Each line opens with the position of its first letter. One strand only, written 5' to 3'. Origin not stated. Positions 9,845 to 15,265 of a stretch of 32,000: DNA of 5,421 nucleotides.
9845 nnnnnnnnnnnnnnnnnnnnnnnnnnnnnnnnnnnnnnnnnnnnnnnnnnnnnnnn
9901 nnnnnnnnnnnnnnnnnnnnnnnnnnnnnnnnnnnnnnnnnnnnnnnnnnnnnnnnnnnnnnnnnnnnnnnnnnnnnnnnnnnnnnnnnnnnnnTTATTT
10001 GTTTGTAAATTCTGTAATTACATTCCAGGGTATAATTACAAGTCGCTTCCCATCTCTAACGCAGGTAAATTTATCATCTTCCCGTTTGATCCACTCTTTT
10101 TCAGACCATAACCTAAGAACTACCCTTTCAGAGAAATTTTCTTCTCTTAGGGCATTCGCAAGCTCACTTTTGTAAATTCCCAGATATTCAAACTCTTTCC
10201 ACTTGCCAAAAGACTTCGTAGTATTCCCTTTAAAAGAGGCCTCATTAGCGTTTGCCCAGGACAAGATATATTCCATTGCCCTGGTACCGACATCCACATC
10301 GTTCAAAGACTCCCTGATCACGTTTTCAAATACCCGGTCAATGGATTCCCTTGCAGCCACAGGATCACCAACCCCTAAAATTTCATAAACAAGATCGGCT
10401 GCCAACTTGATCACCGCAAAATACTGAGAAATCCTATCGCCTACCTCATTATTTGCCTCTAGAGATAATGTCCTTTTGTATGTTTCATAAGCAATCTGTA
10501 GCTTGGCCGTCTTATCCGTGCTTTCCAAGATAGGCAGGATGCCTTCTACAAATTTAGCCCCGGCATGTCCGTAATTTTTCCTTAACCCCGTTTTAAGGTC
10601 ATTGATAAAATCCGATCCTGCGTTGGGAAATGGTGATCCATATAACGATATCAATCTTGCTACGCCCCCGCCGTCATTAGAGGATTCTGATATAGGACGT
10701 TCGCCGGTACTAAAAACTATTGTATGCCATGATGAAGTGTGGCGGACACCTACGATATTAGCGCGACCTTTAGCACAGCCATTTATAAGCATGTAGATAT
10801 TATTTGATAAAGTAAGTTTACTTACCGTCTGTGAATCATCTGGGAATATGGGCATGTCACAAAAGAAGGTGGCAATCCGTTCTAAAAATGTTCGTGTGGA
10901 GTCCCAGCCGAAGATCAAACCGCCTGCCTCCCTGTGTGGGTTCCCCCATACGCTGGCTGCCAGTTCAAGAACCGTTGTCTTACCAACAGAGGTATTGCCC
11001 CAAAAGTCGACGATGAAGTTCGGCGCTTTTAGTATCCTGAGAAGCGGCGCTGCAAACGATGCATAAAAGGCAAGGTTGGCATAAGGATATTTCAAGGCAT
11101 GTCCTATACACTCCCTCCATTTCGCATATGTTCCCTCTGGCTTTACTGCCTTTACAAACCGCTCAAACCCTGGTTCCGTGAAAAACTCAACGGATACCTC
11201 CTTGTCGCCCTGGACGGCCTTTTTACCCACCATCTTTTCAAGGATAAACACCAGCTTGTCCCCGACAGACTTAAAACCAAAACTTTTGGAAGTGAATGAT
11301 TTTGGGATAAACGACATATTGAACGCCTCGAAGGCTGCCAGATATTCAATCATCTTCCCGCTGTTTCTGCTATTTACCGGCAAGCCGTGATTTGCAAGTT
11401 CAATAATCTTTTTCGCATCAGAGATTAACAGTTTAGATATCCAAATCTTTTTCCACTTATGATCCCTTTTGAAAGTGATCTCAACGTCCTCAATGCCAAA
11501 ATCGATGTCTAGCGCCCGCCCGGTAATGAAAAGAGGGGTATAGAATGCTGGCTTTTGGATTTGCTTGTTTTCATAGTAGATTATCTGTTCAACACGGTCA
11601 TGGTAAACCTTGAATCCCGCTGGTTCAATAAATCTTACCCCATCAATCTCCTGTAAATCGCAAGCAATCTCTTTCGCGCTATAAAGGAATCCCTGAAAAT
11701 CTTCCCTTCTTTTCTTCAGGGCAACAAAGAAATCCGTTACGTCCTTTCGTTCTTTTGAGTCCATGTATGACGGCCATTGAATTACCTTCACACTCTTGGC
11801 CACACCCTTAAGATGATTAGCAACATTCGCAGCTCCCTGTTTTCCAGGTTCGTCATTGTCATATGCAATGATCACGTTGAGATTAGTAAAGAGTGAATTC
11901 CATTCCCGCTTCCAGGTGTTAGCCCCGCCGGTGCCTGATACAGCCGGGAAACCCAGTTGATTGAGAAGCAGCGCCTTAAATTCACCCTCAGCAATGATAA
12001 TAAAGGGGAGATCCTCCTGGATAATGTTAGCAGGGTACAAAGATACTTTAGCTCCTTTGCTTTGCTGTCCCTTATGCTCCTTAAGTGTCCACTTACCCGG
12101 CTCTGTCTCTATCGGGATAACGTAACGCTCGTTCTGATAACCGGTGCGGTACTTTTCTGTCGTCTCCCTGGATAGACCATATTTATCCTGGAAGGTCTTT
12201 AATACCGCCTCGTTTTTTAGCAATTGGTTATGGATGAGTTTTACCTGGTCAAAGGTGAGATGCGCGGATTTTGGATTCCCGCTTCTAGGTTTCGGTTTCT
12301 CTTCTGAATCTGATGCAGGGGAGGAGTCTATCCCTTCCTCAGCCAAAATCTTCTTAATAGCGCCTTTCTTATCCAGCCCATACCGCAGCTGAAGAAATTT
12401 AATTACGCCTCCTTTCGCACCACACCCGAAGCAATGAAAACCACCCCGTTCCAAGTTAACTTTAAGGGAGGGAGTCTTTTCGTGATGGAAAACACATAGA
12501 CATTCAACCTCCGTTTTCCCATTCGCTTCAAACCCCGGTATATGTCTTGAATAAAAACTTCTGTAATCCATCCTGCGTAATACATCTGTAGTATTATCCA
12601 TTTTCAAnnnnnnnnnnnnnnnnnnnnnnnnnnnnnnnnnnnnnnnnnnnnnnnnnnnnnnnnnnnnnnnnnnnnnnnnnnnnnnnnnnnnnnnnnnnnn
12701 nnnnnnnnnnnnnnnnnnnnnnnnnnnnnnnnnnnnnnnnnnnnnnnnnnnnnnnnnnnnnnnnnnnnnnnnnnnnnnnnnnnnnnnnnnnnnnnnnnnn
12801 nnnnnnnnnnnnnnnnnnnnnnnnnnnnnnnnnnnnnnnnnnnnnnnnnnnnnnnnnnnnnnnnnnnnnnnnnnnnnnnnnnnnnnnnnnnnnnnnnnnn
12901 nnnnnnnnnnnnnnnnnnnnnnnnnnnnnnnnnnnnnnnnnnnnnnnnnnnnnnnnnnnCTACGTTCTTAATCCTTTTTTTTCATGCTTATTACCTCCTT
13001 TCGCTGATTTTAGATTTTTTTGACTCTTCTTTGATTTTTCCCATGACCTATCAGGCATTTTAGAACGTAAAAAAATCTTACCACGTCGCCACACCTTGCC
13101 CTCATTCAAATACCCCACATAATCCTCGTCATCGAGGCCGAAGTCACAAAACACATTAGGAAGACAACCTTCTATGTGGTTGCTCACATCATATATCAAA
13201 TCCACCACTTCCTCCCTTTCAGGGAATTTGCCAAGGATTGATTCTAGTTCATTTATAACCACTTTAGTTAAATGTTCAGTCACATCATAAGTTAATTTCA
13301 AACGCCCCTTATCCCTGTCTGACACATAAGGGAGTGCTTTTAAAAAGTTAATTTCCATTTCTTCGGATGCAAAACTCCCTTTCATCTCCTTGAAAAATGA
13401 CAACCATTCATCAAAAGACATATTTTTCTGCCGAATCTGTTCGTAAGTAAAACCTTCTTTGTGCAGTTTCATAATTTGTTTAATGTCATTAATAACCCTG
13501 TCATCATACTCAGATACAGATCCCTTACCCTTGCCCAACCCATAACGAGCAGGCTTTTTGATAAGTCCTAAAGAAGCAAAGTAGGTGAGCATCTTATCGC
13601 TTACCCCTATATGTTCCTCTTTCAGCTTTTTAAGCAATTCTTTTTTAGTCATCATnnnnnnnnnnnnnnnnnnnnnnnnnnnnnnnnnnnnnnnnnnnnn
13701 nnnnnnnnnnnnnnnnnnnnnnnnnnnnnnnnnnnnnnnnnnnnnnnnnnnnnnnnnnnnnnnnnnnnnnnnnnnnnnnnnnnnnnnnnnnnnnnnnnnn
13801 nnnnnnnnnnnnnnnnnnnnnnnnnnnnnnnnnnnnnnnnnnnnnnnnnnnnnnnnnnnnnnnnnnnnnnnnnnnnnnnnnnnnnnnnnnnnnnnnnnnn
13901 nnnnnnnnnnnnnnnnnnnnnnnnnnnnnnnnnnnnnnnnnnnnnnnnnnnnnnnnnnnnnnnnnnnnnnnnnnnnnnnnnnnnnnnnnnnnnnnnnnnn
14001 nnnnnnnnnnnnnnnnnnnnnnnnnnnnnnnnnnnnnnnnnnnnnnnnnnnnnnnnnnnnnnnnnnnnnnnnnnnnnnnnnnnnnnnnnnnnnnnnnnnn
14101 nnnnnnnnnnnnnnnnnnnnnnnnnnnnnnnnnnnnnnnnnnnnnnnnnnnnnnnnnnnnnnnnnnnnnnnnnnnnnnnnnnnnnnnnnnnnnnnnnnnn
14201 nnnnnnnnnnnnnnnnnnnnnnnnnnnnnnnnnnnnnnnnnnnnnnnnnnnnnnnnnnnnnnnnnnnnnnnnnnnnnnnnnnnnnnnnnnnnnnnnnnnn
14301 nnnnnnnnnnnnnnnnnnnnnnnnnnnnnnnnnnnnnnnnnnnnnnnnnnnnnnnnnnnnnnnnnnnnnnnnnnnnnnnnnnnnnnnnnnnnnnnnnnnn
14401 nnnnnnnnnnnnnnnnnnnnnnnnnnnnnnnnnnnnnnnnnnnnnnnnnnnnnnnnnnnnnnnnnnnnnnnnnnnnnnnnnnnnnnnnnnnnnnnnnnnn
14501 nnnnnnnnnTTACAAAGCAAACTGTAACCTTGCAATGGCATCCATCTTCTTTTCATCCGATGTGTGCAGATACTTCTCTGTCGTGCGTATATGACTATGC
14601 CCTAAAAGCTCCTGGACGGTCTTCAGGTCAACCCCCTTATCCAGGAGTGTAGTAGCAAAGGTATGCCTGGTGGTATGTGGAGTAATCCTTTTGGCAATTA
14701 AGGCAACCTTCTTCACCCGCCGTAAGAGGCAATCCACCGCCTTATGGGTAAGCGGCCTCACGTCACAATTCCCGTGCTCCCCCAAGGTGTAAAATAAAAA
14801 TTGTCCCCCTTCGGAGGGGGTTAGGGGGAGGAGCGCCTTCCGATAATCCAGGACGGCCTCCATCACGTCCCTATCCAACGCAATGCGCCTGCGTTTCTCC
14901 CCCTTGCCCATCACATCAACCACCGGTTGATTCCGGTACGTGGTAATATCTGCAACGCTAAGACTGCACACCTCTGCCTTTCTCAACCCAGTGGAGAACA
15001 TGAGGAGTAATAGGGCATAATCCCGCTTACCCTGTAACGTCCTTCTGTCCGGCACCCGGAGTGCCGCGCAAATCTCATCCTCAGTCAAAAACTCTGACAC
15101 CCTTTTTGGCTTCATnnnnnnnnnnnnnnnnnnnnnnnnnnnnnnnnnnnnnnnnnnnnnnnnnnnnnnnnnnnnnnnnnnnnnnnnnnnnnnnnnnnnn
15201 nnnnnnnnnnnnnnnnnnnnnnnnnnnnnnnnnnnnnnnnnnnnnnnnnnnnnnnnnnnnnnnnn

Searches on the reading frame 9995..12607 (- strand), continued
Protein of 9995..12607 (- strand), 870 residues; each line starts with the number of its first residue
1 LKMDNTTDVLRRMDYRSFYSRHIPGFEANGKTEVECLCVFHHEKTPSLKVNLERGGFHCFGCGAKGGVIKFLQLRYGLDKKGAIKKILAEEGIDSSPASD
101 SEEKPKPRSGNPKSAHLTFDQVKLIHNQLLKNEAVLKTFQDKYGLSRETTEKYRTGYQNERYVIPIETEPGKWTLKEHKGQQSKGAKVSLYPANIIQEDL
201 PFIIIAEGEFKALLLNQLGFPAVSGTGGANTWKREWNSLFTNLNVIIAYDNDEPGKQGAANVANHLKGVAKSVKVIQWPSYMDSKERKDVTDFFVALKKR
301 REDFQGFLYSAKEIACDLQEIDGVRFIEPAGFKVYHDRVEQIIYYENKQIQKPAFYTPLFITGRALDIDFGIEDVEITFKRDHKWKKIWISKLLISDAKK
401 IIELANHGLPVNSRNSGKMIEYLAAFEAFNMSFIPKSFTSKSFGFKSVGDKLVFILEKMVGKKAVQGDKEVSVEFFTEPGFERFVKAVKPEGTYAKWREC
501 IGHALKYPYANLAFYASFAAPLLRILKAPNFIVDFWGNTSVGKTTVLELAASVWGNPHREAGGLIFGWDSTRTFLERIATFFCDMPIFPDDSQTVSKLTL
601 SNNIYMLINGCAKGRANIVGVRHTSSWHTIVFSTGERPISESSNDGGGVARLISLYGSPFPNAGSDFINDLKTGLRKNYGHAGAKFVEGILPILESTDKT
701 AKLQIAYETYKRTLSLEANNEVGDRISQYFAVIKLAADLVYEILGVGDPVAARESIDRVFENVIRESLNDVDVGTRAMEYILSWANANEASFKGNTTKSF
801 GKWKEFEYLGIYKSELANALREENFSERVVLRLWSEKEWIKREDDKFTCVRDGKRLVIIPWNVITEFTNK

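Call 55: get_annotated_region(hit=H1, flank=2000)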
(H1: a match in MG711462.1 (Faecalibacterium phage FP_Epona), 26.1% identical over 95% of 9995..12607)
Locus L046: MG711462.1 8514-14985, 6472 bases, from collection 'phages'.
description: Faecalibacterium phage FP_Epona, complete genome.
organism: Faecalibacterium phage FP_Epona (NCBI taxid 2070182)
taxonomy: Viruses; Duplodnaviria; Heunggongvirae; Uroviricota; Caudoviricetes; Eponavirus; Eponavirus epona
host: Faecalibacterium prausnitzii; source: -; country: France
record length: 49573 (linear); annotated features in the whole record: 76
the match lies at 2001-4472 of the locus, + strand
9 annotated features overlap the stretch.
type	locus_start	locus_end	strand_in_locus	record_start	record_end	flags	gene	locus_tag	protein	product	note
CDS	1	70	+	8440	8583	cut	-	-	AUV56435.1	hypothetical protein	rasttk_feature_creation_tool=prodigal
CDS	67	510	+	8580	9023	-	-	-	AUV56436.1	DNA ends protection protein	rasttk_feature_creation_tool=prodigal; Mu Gam-like DNA ends protection protein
CDS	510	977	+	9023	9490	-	-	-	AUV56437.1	hypothetical protein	rasttk_feature_creation_tool=prodigal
CDS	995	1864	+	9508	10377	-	-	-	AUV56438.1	hypothetical protein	rasttk_feature_creation_tool=prodigal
CDS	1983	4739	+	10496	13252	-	-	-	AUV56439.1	primase/helicase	rasttk_feature_creation_tool=prodigal; DnaG primase - MCM-like helicase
CDS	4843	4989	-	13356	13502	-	-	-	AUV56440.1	hypothetical protein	rasttk_feature_creation_tool=glimmer3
CDS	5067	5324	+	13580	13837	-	-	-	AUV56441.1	hypothetical protein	rasttk_feature_creation_tool=prodigal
CDS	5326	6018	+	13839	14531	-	-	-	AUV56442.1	hypothetical protein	rasttk_feature_creation_tool=prodigal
CDS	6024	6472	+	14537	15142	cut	-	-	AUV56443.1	hypothetical protein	rasttk_feature_creation_tool=prodigal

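Call 56: get_annotated_region(hit=H14, flank=2000)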
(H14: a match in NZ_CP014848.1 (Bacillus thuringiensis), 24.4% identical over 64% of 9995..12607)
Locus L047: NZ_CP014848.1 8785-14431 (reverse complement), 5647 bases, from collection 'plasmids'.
description: Bacillus thuringiensis strain HD12 plasmid pHD120017, complete sequence
organism: Bacillus thuringiensis (NCBI taxid 1428)
taxonomy: Bacteria; Bacillota; Bacilli; Bacillales; Bacillaceae; Bacillus; Bacillus thuringiensis
host: -; source: soil,soil; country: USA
typing (MOB-suite, as given by PLSDB): non-mobilizable
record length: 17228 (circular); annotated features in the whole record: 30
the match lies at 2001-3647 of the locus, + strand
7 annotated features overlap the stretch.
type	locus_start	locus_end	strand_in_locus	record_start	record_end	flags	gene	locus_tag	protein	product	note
CDS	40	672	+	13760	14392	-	-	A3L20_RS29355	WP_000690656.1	recombinase family protein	GO:0006310 - DNA recombination [Evidence IEA]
CDS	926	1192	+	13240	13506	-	-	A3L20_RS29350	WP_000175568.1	helix-turn-helix domain-containing protein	-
CDS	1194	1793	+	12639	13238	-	-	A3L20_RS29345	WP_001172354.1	CHC2 zinc finger domain-containing protein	GO:0006260 - DNA replication [Evidence IEA]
CDS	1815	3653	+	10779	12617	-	-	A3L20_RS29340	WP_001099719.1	DUF927 domain-containing protein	-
CDS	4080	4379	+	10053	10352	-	-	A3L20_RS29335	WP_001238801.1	hypothetical protein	-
CDS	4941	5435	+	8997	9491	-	-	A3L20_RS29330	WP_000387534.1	hypothetical protein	-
CDS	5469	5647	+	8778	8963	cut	-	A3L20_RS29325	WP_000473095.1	hypothetical protein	-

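Call 57: get_annotated_region(hit=H17, flank=2000)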
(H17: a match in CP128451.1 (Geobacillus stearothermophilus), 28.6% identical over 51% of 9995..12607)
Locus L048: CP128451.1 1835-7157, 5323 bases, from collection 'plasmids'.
description: Geobacillus stearothermophilus strain SJEF4-2 plasmid pSJEF4-2-2, complete sequence
organism: Geobacillus stearothermophilus (NCBI taxid 1422)
taxonomy: Bacteria; Bacillota; Bacilli; Bacillales; Bacillaceae; Geobacillus; Geobacillus stearothermophilus
host: -; source: whole genome,Dukgu Hot Spring; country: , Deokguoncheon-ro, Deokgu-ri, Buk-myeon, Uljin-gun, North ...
typing (MOB-suite, as given by PLSDB): non-mobilizable
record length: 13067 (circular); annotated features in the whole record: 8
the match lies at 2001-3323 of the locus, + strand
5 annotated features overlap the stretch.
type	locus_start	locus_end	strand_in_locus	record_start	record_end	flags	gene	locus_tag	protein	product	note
CDS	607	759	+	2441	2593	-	-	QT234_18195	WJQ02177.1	hypothetical protein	-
CDS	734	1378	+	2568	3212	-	-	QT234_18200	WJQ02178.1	CHC2 zinc finger domain-containing protein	-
CDS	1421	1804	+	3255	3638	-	-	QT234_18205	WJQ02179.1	hypothetical protein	-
CDS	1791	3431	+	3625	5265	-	-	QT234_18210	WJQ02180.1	DUF927 domain-containing protein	-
CDS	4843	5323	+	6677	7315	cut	-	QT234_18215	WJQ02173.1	hypothetical protein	-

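Call 58: get_annotated_region(hit=H16, flank=2000)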
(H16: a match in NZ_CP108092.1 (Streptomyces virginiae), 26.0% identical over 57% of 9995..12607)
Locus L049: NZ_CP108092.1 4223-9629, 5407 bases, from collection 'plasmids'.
description: Streptomyces virginiae strain NBC_00248 plasmid unnamed2, complete sequence
organism: Streptomyces virginiae (NCBI taxid 1961)
taxonomy: Bacteria; Actinomycetota; Actinomycetes; Kitasatosporales; Streptomycetaceae; Streptomyces; Streptomyces virginiae
host: -; source: -; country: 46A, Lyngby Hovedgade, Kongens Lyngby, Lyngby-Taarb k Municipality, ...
typing (MOB-suite, as given by PLSDB): non-mobilizable
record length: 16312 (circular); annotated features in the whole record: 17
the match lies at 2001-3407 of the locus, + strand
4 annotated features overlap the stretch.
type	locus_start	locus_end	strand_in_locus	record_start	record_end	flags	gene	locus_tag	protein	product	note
CDS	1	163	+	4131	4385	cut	-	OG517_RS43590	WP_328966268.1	hypothetical protein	-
CDS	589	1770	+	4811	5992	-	-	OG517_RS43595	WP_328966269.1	bifunctional DNA primase/polymerase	-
CDS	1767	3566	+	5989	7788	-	-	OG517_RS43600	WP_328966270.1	DUF927 domain-containing protein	-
CDS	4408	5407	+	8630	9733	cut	-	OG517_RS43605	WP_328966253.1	integrase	-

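Call 66: find_related_loci(query=A1, collection=viral_contigs, flank=8000)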
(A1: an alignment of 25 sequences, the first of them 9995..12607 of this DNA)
Query A1 (870 aa) in viral_contigs; peptide patterns used: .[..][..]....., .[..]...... (x = any residue, [..] = any of these).
78 stretches matched a pattern; 2 encode a relative of the query (tblastn E <= 1e-3); 2 distinct loci.
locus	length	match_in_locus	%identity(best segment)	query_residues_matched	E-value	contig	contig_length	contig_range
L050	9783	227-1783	36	329-846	2e-97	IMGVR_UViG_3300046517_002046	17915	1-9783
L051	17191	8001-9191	36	480-863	3e-67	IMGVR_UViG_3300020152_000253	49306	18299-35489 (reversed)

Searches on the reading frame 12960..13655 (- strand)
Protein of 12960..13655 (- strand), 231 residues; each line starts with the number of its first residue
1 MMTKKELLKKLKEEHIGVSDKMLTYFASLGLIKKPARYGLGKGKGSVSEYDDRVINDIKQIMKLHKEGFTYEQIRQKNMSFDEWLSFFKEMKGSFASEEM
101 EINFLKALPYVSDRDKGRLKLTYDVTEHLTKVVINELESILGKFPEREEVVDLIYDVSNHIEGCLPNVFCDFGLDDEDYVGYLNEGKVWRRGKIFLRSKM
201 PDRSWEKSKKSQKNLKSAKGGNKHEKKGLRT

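Call 7: search_protein_families(library=pfam, proteins=[window:12960-13655:-], max_evalue=0.01)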
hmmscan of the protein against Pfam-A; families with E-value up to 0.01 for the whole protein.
window:12960-13655:- (231 aa): 2 families
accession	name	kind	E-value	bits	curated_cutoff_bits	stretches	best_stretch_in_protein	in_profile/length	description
PF13411.12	MerR_1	-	9.7e-05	22.8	21.6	1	14-76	8-64/69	MerR HTH family regulatory protein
PF25100.1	DUF7809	-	0.0016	19.1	27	1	49-146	51-155/160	Domain of unknown function (DUF7809)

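Call 8: search_protein_families(library=phrogs, proteins=[window:12960-13655:-], max_evalue=0.001)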
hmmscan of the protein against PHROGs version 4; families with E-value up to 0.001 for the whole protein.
window:12960-13655:- (231 aa): 0 families

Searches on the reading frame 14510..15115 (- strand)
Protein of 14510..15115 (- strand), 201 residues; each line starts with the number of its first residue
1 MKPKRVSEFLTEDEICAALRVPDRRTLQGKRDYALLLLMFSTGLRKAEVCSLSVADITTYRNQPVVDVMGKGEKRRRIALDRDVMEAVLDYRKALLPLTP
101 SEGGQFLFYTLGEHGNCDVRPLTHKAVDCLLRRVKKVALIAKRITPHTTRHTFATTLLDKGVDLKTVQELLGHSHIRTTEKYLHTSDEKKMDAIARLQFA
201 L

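Call 7: search_protein_families(library=pfam, proteins=[window:14510-15115:-], max_evalue=0.01)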
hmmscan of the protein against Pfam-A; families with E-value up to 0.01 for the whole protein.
window:14510-15115:- (201 aa): 1 family
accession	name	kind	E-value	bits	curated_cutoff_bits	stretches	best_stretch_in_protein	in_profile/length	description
PF00589.27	Phage_integrase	-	4.7e-36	124.6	27.1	1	9-188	2-171/172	Phage integrase family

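Call 8: search_protein_families(library=phrogs, proteins=[window:14510-15115:-], max_evalue=0.001)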
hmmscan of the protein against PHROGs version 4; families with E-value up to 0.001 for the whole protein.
window:14510-15115:- (201 aa): 6 families
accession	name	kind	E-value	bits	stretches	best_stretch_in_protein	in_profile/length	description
phrog_1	-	integration and excision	5.1e-39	136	1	3-197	264-447/611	integrase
phrog_216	-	integration and excision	2.5e-36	126.3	1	4-199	50-238/301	integrase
phrog_7685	-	integration and excision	8.5e-13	49.4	1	131-194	168-232/240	integrase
phrog_23271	-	unknown function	1.1e-09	39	1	143-188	8-53/67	-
phrog_7269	-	integration and excision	1.7e-08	35.3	1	125-197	11-81/89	integrase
phrog_34557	-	integration and excision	4.6e-05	24.2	1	143-189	124-170/183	integrase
